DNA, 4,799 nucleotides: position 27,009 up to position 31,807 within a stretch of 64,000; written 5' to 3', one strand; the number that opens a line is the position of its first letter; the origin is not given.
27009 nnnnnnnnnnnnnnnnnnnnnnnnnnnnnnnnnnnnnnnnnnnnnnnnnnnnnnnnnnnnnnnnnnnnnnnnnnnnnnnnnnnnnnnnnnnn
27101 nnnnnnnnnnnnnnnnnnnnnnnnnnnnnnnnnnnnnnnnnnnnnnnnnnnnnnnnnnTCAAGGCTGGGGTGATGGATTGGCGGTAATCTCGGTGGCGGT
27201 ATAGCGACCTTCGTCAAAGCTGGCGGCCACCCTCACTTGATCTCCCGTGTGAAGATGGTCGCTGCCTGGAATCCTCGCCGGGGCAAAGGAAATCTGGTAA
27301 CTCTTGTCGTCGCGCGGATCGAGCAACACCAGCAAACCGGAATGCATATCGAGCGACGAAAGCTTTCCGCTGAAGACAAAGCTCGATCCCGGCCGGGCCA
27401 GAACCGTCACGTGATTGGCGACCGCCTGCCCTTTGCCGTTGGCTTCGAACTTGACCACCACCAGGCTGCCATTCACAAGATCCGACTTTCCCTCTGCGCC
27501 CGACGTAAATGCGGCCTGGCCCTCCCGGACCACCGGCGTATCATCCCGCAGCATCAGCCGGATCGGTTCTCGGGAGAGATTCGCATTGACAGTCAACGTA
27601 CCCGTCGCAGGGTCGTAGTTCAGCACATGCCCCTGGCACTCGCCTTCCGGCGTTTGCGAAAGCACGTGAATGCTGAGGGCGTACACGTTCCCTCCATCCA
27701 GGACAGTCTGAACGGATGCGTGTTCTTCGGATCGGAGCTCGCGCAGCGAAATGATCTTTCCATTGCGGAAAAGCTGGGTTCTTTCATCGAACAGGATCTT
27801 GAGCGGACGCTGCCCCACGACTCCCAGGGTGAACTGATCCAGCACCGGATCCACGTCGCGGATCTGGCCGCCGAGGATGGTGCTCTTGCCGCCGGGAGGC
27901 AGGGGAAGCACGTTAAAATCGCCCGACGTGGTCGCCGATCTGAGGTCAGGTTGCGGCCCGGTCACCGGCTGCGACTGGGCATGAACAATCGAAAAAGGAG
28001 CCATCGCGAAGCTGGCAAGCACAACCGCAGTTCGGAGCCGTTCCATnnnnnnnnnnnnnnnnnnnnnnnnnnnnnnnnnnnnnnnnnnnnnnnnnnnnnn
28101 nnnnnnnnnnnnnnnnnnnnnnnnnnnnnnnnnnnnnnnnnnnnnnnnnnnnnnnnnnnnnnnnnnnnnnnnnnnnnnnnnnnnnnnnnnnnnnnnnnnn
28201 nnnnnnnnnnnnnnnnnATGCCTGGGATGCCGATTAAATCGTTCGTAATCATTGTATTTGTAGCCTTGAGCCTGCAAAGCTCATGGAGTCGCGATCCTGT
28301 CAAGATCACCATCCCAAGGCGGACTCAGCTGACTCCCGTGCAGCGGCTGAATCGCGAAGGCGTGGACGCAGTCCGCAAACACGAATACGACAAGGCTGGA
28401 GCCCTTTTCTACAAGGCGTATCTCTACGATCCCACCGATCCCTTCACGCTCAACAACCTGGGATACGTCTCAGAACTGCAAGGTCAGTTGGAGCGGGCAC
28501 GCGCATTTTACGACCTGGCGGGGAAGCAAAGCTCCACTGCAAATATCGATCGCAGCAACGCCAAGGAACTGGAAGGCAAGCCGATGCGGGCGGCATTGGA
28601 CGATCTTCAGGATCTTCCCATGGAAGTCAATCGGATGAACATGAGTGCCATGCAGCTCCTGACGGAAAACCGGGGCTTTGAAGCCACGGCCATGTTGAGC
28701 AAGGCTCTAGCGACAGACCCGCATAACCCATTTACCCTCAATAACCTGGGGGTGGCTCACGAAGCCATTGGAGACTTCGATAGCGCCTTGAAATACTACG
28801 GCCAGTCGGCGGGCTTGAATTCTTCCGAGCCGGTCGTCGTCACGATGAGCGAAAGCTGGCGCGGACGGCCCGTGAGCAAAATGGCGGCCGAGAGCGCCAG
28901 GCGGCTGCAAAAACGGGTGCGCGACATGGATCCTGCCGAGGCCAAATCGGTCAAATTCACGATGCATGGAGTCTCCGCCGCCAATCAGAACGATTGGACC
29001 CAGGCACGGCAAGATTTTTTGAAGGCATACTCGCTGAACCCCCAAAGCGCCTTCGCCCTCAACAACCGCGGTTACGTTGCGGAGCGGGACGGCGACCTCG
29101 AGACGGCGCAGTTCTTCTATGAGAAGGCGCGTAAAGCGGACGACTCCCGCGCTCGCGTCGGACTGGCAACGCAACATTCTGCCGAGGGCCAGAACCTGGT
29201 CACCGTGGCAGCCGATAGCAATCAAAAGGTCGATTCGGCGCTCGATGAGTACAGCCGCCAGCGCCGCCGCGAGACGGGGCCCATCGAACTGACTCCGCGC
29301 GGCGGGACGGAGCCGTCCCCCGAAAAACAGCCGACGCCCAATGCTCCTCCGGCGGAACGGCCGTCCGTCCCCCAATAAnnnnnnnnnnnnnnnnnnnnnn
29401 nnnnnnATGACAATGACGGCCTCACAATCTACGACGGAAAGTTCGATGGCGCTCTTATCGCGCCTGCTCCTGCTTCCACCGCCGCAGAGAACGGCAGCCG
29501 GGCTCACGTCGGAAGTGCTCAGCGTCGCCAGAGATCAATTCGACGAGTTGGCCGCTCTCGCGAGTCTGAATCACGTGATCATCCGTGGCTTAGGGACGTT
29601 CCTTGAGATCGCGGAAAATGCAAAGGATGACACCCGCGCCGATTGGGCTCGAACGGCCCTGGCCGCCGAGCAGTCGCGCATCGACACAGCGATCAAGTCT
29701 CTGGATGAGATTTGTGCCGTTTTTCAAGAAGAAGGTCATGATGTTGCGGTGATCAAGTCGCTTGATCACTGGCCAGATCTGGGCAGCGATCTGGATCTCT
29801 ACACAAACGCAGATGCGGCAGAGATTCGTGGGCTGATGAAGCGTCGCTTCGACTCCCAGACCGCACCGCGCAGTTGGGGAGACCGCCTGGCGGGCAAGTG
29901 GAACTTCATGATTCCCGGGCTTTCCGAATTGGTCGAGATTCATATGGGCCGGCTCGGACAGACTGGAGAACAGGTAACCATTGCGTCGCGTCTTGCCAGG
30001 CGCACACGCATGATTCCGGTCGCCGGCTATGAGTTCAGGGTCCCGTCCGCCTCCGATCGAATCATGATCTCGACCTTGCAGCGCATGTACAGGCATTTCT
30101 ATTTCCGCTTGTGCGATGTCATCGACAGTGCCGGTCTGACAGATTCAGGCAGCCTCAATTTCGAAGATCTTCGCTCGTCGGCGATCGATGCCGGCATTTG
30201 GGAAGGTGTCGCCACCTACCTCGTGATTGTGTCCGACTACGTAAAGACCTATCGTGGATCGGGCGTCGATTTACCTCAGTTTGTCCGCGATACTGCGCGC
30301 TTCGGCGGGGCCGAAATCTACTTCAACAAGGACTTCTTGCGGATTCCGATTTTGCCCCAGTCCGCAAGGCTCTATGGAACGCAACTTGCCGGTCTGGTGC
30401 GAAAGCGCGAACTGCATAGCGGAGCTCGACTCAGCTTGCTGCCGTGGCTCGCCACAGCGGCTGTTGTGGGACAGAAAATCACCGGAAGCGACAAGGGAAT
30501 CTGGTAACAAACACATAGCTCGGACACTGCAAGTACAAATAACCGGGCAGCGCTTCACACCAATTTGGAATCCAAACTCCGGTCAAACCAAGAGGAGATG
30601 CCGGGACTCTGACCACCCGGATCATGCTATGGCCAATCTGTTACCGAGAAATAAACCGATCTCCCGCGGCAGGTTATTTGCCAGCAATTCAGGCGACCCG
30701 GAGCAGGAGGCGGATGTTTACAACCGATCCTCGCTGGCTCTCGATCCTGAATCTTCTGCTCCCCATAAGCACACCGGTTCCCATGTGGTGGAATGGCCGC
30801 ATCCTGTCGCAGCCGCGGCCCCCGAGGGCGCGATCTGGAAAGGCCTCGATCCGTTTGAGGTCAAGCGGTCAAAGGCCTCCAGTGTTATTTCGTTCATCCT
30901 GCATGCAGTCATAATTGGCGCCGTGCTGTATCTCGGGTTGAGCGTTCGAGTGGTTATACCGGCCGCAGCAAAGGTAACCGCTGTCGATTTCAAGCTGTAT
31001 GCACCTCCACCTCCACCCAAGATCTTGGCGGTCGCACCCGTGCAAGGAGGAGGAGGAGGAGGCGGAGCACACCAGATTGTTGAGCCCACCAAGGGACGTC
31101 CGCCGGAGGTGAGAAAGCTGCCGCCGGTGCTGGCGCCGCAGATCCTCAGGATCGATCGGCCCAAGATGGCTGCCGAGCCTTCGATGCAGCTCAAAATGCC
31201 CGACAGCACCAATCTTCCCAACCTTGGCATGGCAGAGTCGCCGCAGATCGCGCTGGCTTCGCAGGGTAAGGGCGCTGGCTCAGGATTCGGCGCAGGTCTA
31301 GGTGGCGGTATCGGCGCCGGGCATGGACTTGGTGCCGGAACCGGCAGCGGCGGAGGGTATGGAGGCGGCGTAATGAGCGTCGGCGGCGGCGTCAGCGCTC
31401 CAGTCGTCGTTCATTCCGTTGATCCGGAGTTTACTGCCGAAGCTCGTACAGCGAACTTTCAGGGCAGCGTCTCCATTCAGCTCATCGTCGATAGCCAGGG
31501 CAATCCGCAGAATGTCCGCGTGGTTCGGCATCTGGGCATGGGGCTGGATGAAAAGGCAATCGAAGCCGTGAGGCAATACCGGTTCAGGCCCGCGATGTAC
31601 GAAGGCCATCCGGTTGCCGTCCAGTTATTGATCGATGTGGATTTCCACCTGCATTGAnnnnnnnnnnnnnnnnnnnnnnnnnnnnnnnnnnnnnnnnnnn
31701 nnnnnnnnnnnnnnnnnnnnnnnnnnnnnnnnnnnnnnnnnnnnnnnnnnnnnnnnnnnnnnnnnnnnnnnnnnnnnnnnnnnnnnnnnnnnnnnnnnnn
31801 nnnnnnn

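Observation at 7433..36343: Putative undescribed exopolysaccharide/surface-glycan synthesis and export system (~29 kb)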

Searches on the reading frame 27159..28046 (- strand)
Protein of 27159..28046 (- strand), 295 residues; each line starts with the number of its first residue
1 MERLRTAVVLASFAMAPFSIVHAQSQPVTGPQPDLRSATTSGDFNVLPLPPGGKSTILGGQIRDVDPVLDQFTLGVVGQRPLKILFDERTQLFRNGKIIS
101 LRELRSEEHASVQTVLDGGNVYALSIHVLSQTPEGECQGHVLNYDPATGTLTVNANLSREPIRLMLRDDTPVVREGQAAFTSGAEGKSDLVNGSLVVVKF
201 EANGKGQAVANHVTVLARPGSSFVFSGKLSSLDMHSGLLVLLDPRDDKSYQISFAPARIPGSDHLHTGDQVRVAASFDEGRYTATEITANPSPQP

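Call 4: search_protein_families(library=pfam, proteins=[window:27159-28046:-], max_evalue=0.01)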
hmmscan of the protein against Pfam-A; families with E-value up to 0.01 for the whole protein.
window:27159-28046:- (295 aa): 1 family
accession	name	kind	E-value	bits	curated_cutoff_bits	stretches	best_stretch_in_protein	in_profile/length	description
PF18914.6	DUF5666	-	6.5e-08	33.2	27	0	263-287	34-59/60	Domain of unknown function (DUF5666)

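Call 70: search_protein_families(library=ncbifam, proteins=[window:27159-28046:-], max_evalue=0.01)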
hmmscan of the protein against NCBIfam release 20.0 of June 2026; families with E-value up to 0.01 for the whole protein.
window:27159-28046:- (295 aa): 0 families

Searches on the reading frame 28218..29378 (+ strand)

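Call 4: search_protein_families(library=pfam, proteins=[window:28218-29378:+], max_evalue=0.01)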
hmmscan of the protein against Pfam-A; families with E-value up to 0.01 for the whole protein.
window:28218-29378:+ (386 aa): 17 families
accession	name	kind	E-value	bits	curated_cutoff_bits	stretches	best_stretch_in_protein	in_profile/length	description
PF07719.23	TPR_2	-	1.9e-20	71.7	27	2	172-197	2-27/34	Tetratricopeptide repeat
PF13431.12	TPR_17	-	5.6e-18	64.1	24.4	3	267-298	2-33/34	Tetratricopeptide repeat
PF00515.34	TPR_1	-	1.9e-17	62.7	27.8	1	173-198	3-28/34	Tetratricopeptide repeat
PF13181.12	TPR_8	-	8.3e-12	44.7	25.7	0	174-202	4-32/34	Tetratricopeptide repeat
PF13432.12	TPR_16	-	2.9e-11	44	32.7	1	249-308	2-61/65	Tetratricopeptide repeat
PF13424.12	TPR_12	-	3.8e-11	43.5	30.1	2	155-197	21-71/77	Tetratricopeptide repeat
PF14559.12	TPR_19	-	1.7e-10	41.5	25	1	155-193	9-47/68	Tetratricopeptide repeat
PF13414.12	TPR_11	-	3.8e-08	33.3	26.8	1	257-292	7-42/42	TPR repeat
PF13428.12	TPR_14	-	2.5e-06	28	23.5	0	284-315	7-40/44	Tetratricopeptide repeat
PF13374.12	TPR_10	-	9.8e-06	25.9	27.5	0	173-197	4-28/42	Tetratricopeptide repeat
PF13176.12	TPR_7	-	4.6e-05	23.6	27.9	1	173-197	1-25/36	Tetratricopeptide repeat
PF25063.1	ARM_TT21_C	-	0.00011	22.6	35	0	202-315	53-167/209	Tetratricopeptide repeat protein 21 C-terminal ARM domain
PF13174.12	TPR_6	-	0.00031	21.7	26.3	0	250-277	6-33/33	Tetratricopeptide repeat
PF13371.12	TPR_9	-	0.0013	19.1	35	0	254-304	5-55/73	Tetratricopeptide repeat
PF25064.1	ARM_TT21_5th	-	0.0014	19.3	27.8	0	52-109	12-69/117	TT21 fifth ARM repeats domain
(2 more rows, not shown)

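Call 70: search_protein_families(library=ncbifam, proteins=[window:28218-29378:+], max_evalue=0.01)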
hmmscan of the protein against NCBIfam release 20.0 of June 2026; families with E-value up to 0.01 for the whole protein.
window:28218-29378:+ (386 aa): 11 families
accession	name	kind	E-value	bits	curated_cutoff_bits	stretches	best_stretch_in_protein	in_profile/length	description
TIGR02521.1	type_IV_pilW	equivalog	3.1e-12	46.6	154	1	232-312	20-99/234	type IV pilus biogenesis/stability protein PilW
TIGR02917.1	PEP_TPR_lipo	equivalog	1.3e-11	43.2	312.2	2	130-204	322-396/899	XrtA/PEP-CTERM system TPR-repeat protein PrsT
NF040959.1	MamA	equivalog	2e-08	33.9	200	1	155-306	55-201/204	magnetosome protein MamA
NF033920.0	C39_PA2778_fam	equivalog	8.6e-08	31.9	150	1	250-307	196-253/255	PA2778 family cysteine peptidase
TIGR02552.1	LcrH_SycD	equivalog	2.9e-07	30.3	104.8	0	44-103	21-80/136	SycD/LcrH family type III secretion system chaperone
NF002725.1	PRK02603.1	equivalog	1.2e-06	28.7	143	0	170-207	71-108/173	photosystem I assembly protein Ycf3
NF047371.1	FlcA_CTERM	equivalog_domain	2.2e-06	26.4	300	0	256-326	485-557/646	periplasmic flagellar collar protein FlcA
NF033758.1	gliding_GltE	equivalog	5.4e-06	25.6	225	0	141-203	261-322/411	adventurous gliding motility TPR repeat lipoprotein GltE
NF008520.0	PRK11447.1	equivalog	0.00017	19.5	858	0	251-311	358-418/1157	cellulose synthase complex outer membrane protein BcsC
TIGR00990.1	3a0801s09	subfamily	0.0005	18.8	757.25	0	136-248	506-608/615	mitochondrial import receptor subunit TOM70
TIGR00540.1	TPR_hemY_coli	hypoth_equivalog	0.00058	18.7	142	0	253-352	161-260/385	heme biosynthesis-associated TPR protein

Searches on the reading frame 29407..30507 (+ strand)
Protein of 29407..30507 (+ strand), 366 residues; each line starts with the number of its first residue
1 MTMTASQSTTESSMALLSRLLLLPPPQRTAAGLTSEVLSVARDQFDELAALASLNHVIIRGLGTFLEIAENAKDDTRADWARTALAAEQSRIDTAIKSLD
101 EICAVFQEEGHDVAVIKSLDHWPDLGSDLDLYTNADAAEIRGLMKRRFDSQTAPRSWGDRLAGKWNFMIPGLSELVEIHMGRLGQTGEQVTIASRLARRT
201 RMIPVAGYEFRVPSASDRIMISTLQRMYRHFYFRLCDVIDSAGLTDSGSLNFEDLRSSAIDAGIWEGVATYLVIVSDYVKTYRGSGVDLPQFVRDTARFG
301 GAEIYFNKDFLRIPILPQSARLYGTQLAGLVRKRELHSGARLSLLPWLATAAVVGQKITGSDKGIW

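Call 5: search_protein_families(library=pfam, proteins=[window:29407-30507:+], max_evalue=0.01)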
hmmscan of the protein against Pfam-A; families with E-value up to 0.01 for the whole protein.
window:29407-30507:+ (366 aa): 1 family
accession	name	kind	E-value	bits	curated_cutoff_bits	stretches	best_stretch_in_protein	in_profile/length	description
PF14907.12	NTP_transf_5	-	5.3e-05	23.3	31.2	1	76-275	38-244/249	Uncharacterised nucleotidyltransferase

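Call 70: search_protein_families(library=ncbifam, proteins=[window:29407-30507:+], max_evalue=0.01)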
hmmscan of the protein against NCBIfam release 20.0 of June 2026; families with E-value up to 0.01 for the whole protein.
window:29407-30507:+ (366 aa): 0 families

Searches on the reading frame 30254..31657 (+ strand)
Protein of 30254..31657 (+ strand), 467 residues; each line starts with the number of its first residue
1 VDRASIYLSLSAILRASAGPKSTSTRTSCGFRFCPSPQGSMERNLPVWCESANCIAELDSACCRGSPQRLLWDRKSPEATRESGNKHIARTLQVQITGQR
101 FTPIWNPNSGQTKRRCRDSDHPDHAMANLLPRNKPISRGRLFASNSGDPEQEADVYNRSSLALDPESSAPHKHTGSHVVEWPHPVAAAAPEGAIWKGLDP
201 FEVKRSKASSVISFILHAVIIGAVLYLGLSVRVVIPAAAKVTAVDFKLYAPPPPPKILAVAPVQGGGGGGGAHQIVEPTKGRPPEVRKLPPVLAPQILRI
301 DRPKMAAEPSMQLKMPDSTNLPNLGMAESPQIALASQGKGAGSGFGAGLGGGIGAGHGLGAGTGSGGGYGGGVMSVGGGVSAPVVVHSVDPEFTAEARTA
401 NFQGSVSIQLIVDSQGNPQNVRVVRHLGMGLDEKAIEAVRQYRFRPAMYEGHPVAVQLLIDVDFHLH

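Call 5: search_protein_families(library=pfam, proteins=[window:30254-31657:+], max_evalue=0.01)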
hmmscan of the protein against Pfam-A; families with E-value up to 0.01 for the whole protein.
window:30254-31657:+ (467 aa): 2 families
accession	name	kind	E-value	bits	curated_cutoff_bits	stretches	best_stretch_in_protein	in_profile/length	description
PF03544.19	TonB_C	-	6.7e-17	62.2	24.6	1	391-466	3-79/79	Gram-negative bacterial TonB protein C-terminal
PF16208.10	Keratin_2_head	-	0.0062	17.1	28.2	1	319-379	47-112/161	Keratin type II head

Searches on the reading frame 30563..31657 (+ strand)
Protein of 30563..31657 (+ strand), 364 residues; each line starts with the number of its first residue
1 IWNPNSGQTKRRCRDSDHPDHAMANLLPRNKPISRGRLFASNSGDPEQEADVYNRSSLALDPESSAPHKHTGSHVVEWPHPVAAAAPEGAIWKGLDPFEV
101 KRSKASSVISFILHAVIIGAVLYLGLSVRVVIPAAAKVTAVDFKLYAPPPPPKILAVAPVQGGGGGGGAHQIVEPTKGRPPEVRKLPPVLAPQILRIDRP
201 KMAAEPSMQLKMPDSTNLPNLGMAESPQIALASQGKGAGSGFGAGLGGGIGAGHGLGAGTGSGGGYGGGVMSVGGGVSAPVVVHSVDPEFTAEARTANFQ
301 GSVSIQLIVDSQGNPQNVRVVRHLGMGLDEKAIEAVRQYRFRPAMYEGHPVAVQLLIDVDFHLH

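Call 70: search_protein_families(library=ncbifam, proteins=[window:30563-31657:+], max_evalue=0.01)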
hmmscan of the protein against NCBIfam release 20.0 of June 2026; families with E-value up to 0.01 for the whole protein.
window:30563-31657:+ (364 aa): 6 families
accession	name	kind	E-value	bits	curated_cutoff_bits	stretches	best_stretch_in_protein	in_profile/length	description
NF038079.1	TonB_sider_MxcH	equivalog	3.5e-14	51.8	925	1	280-363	2-85/792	TonB-dependent siderophore myxochelin receptor MxcH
TIGR01352.1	tonB_Cterm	subfamily_domain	3.5e-09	36.9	27.1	1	289-362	2-74/76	TonB family protein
NF008084.0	PRK10819.1-5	equivalog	5.9e-08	32.9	315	1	278-342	161-226/249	TonB system transport protein TonB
NF008080.0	PRK10819.1-1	equivalog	0.0012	18.4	418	0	279-342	166-230/252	TonB system transport protein TonB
NF008083.0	PRK10819.1-4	equivalog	0.0015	18.5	448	0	276-358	149-231/239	TonB system transport protein TonB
NF008081.0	PRK10819.1-2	equivalog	0.0017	18.4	377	0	278-344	152-219/240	TonB system transport protein TonB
